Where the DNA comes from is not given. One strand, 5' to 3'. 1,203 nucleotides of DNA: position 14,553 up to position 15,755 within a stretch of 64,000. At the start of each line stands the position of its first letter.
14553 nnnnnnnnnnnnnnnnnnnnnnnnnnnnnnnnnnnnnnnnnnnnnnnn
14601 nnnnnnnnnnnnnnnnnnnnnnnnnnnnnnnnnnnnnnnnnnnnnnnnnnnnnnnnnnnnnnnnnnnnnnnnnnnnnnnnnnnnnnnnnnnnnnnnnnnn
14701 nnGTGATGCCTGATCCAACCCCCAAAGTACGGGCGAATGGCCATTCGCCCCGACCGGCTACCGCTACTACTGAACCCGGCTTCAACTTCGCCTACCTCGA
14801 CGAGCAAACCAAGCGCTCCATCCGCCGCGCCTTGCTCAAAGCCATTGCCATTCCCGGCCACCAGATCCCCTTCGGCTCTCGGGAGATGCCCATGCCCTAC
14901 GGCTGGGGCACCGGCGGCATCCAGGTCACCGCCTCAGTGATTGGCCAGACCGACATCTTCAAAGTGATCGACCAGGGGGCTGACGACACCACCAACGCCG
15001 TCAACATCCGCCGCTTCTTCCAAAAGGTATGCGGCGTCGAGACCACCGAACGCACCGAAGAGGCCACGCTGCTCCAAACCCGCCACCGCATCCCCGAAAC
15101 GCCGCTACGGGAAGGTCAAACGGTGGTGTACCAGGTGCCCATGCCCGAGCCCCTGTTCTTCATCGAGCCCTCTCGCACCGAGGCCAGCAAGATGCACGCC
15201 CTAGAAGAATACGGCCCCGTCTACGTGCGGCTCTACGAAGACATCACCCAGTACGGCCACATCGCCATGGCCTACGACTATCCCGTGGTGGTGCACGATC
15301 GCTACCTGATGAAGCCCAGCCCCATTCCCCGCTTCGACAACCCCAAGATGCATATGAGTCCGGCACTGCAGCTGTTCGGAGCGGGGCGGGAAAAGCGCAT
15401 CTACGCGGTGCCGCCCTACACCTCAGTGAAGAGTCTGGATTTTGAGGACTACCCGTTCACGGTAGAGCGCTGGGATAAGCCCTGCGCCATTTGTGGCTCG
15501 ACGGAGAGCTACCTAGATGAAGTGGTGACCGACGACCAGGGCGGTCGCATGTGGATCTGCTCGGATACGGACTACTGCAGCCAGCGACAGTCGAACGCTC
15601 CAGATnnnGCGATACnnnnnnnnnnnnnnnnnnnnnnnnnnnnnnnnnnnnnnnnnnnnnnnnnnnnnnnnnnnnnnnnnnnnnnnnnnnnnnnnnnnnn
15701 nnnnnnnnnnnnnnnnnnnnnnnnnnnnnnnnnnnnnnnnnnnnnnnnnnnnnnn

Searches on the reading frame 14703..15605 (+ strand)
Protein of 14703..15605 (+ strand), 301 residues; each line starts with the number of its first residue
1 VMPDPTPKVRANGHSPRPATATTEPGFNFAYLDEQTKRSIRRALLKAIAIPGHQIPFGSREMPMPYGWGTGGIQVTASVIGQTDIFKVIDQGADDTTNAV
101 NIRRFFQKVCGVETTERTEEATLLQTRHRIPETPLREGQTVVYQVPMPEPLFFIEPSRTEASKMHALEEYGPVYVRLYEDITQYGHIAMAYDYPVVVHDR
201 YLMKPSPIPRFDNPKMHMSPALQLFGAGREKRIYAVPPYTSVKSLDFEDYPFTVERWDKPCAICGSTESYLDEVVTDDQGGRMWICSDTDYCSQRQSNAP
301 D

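Call 91: search_protein_families(library=pfam, proteins=[window:14703-15605:+], max_evalue=0.00001)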
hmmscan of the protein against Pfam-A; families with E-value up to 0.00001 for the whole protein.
window:14703-15605:+ (301 aa): 1 family
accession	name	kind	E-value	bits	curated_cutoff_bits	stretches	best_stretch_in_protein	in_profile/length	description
PF06007.16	PhnJ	-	3.3e-148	492.5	25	1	27-297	3-274/275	Phosphonate metabolism protein PhnJ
